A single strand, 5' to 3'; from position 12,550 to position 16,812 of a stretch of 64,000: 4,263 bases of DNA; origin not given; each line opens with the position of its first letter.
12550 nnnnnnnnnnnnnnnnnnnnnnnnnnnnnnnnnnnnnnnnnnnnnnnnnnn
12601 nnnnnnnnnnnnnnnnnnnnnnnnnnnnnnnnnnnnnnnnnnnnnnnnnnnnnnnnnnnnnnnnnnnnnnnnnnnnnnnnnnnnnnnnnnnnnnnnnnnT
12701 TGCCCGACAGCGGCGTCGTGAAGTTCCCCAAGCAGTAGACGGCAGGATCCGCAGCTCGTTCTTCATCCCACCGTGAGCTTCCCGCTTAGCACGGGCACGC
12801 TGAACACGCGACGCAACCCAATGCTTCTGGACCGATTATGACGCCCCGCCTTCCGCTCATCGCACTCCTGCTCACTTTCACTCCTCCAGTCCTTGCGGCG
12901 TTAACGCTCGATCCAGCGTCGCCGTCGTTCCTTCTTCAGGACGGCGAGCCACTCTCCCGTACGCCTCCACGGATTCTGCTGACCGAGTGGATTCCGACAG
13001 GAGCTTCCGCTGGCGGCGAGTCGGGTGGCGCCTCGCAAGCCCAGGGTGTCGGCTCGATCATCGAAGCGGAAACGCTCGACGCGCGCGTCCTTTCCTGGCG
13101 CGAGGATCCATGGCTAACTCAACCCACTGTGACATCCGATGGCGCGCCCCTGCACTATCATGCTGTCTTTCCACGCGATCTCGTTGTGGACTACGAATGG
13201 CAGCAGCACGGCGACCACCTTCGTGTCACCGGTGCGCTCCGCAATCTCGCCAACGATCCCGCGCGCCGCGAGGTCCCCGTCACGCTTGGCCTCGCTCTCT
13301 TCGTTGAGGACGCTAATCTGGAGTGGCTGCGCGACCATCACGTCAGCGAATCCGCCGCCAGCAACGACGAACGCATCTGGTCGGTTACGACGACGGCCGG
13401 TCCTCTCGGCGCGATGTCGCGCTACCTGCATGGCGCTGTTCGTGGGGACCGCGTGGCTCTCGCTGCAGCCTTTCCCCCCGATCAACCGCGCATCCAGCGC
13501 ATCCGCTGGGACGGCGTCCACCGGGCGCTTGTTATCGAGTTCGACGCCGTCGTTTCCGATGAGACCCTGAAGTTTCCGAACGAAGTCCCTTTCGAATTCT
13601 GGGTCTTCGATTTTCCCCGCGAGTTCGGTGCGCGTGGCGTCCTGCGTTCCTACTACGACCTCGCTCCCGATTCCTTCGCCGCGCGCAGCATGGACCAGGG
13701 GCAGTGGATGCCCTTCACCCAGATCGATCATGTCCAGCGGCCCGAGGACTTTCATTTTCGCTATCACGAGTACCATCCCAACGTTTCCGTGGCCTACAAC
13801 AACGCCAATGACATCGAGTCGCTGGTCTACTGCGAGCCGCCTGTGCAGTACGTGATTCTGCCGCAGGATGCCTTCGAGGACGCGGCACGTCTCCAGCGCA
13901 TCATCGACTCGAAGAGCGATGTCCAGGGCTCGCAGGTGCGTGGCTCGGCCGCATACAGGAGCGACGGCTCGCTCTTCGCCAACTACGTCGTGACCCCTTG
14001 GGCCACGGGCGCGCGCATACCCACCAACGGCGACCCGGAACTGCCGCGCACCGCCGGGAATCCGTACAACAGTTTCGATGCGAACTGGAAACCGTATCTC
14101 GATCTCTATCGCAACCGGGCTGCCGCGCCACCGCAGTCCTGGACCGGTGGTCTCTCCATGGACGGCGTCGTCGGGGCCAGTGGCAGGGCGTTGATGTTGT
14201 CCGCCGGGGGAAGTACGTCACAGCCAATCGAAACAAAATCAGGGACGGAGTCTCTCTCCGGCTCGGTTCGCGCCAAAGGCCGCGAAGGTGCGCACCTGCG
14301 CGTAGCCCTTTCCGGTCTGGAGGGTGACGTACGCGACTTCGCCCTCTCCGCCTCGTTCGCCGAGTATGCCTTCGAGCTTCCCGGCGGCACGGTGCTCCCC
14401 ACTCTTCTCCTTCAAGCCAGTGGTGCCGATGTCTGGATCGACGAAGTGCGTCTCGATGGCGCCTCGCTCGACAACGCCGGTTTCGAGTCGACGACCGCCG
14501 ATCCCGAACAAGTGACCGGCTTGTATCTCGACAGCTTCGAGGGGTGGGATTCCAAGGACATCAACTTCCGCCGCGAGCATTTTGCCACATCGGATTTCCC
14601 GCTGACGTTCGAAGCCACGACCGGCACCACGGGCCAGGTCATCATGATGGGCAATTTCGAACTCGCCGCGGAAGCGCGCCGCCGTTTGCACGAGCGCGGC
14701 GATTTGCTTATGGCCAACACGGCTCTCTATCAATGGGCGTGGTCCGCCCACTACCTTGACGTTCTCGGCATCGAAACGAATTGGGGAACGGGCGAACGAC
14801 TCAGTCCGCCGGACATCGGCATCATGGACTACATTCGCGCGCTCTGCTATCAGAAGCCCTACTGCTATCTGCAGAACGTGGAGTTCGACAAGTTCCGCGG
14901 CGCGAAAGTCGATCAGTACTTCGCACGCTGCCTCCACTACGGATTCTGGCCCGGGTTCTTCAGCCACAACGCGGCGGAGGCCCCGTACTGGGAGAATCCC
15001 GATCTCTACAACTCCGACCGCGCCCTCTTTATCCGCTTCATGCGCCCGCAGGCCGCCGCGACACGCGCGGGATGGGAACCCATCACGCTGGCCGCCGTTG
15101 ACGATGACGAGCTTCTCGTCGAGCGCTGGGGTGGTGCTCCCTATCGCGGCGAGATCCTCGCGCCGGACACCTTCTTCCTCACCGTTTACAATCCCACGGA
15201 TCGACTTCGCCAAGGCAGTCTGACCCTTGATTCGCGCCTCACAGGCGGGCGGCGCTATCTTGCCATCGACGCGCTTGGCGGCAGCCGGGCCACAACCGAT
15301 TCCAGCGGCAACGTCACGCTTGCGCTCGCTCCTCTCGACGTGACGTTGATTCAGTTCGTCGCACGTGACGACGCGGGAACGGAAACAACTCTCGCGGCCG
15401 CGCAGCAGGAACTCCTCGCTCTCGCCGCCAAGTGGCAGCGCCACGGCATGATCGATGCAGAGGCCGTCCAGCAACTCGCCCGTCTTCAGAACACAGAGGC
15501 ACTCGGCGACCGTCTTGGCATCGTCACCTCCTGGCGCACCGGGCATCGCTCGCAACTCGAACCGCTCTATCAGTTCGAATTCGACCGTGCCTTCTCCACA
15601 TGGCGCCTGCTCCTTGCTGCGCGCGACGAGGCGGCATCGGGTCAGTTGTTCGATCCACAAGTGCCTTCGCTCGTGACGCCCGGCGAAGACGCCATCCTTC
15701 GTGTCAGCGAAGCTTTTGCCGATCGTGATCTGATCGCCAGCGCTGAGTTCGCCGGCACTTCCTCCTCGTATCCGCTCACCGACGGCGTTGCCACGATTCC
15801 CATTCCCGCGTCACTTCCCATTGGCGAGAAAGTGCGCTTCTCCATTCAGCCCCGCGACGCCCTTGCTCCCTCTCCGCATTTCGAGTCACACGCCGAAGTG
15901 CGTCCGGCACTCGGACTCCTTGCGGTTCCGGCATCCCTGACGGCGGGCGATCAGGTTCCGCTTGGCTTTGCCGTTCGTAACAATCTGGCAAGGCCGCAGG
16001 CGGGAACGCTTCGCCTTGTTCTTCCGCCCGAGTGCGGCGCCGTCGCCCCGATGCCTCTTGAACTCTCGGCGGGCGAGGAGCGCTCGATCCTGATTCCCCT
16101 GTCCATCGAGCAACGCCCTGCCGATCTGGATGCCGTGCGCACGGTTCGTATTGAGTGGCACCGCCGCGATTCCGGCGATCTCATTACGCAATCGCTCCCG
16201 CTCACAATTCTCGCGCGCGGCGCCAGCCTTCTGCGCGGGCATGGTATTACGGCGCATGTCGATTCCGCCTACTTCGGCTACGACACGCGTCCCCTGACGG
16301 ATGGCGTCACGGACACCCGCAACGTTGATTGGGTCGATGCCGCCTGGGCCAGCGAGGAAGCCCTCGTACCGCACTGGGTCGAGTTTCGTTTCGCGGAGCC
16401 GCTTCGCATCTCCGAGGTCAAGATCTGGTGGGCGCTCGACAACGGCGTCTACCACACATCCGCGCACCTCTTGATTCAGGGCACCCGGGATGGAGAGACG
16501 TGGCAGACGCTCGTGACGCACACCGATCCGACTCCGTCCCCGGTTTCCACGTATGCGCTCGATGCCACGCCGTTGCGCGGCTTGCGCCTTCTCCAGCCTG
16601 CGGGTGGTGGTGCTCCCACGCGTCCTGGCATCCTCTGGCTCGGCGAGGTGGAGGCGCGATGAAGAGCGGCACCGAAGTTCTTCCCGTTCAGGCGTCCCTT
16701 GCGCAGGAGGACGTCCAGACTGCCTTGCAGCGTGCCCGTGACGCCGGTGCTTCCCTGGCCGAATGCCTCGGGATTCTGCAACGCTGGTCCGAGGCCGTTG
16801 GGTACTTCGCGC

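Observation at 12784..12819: Bipartite conserved motif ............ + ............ shared by the 5' leaders of two unrelated genes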

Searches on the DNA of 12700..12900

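Call 35: search_rna_families(source=window, start=12700, end=12900, threshold=evalue, max_evalue=10)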
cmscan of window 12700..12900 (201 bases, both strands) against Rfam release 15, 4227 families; matches with E-value up to 10: 1.
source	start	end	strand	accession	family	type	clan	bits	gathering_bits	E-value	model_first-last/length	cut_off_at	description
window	12729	12900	+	RF02267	Vax2os1_2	Gene; lncRNA;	-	3.7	55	3.1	1-155/466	3'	Vax2os1 conserved region 2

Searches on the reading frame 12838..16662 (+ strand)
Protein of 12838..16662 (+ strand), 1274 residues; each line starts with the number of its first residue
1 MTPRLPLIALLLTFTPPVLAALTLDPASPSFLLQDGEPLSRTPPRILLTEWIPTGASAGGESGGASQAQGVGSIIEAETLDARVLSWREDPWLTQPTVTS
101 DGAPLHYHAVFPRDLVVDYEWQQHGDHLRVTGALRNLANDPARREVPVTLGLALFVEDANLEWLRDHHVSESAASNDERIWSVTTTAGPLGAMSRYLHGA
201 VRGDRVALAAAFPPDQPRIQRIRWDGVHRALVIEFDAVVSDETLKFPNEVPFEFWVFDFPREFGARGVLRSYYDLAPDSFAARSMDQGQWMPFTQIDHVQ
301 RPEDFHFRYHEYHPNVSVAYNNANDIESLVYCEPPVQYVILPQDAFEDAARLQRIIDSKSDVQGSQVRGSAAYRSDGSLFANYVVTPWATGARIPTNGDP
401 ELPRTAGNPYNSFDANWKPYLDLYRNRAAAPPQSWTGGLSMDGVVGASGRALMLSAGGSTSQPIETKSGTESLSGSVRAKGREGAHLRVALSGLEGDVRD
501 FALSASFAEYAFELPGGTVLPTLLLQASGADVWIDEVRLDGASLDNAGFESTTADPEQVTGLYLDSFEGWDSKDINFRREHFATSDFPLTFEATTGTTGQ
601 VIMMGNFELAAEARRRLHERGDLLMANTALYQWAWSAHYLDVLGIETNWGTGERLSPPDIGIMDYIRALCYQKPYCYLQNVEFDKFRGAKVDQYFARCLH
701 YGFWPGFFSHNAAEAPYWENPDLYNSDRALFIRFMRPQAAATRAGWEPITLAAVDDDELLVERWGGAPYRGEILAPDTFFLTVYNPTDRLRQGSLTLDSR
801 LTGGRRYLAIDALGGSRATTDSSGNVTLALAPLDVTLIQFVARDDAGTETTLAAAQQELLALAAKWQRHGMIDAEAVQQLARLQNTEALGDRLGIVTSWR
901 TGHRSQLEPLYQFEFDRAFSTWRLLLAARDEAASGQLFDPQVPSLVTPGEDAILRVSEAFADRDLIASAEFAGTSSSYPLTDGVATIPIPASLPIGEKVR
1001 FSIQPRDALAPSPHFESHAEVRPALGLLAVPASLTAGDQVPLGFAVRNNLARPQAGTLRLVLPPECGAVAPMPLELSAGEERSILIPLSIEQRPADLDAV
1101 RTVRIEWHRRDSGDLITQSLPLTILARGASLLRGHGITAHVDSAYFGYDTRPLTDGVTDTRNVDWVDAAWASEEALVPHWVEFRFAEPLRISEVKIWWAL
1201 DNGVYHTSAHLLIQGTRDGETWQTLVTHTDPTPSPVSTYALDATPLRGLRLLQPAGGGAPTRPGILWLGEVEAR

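Call 11: search_protein_families(library=pfam, proteins=[window:12838-16662:+])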
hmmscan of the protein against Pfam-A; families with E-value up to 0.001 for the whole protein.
window:12838-16662:+ (1274 aa): 2 families
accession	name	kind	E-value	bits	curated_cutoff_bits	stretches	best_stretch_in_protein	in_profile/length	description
PF22633.2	F5_F8_type_C_2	-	1.2e-06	29.5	27.8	1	1154-1250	3-90/91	NedA-like, galactose-binding domain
PF00754.31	F5_F8_type_C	-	1.3e-06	29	28.2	1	1152-1244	16-101/127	F5/8 type C domain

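Call 38: find_homologous_proteins(query=window:12838-16662:+, max_evalue=1e-20)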
Query window:12838-16662:+ (1274 aa): 26 proteins with E <= 1e-20 among 8000 candidates.
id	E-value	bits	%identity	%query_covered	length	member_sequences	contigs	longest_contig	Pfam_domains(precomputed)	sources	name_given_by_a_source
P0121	0.0e+0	1237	47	99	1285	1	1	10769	PF22633.4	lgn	-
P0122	0.0e+0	1218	47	100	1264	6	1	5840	PF22633.4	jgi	-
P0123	0.0e+0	1212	47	98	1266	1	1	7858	PF00754.32,PF22633.4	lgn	-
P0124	0.0e+0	1176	47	98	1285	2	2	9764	PF00754.32,PF22633.4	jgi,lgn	jgi:hypothetical protein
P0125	0.0e+0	1163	45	100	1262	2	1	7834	PF00754.32,PF22633.4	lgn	-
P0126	0.0e+0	1158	46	100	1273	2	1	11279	PF00754.32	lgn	-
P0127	0.0e+0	1157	45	98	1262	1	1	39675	PF00754.32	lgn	-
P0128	0.0e+0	1116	45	98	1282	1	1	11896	PF00754.32,PF22633.4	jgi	-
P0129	0.0e+0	1104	45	98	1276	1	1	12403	PF00754.32,PF22633.4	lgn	-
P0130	0.0e+0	1101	43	97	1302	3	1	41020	PF00754.32,PF22633.4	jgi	jgi:hypothetical protein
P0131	0.0e+0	1080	43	99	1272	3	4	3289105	PF03256.23,PF00754.32,PF22633.4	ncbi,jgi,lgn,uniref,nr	ncbi:MAG: hypothetical protein KatS3mg130_0197 [Candidatus Sumerlaea sp.]|uniref:Uncharacterized pro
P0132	0.0e+0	1068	45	96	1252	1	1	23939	PF00754.32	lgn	-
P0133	0.0e+0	1047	44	98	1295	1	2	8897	-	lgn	-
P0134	0.0e+0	1035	42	97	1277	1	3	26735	-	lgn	-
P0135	3.2e-284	964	40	98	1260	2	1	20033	PF00754.32,PF22633.4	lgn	-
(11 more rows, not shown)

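Call 43: find_encoding_contigs(protein=P0121, flank=6000, max_places=1)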
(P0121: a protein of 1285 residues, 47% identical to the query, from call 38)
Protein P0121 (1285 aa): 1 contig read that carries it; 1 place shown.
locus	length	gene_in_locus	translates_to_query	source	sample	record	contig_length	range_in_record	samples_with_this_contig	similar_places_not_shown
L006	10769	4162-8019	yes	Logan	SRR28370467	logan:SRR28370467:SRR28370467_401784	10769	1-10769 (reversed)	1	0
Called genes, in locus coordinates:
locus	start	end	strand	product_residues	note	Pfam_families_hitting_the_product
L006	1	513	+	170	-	?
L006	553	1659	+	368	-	PF01408:GFO_IDH_MocA, PF02894:GFO_IDH_MocA_C, PF22725:GFO_IDH_MocA_C3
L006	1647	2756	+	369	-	PF10509:GalKase_gal_bdg, PF00288:GHMP_kinases_N, PF08544:GHMP_kinases_C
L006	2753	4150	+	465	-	-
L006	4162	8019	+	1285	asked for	PF22633:F5_F8_type_C_2 (weak)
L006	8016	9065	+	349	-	-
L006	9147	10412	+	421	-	-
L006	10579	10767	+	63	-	?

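Call 44: find_encoding_contigs(protein=P0131, flank=6000, max_places=1)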
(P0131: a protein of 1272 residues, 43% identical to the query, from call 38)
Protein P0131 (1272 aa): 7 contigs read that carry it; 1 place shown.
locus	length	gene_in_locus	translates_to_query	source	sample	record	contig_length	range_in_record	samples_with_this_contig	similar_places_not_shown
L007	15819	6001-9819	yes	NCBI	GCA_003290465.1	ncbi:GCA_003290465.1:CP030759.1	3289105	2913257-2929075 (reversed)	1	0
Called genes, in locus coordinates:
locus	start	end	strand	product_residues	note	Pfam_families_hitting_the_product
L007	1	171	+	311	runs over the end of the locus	PF00528:BPD_transp_1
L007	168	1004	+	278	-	PF00528:BPD_transp_1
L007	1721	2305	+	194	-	PF07963:N_methyl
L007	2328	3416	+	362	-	PF01408:GFO_IDH_MocA, PF22725:GFO_IDH_MocA_C3, PF02894:GFO_IDH_MocA_C (weak)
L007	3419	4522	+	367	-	PF10509:GalKase_gal_bdg, PF00288:GHMP_kinases_N, PF08544:GHMP_kinases_C (weak)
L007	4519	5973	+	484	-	-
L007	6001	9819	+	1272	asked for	PF00754:F5_F8_type_C, PF03256:ANAPC10 (weak), PF22633:F5_F8_type_C_2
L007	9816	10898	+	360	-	-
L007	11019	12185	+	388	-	-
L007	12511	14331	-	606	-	PF13620:CarboxypepD_reg (faint)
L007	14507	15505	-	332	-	-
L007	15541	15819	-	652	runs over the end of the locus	PF14849:YidC_periplas, PF02096:60KD_IMP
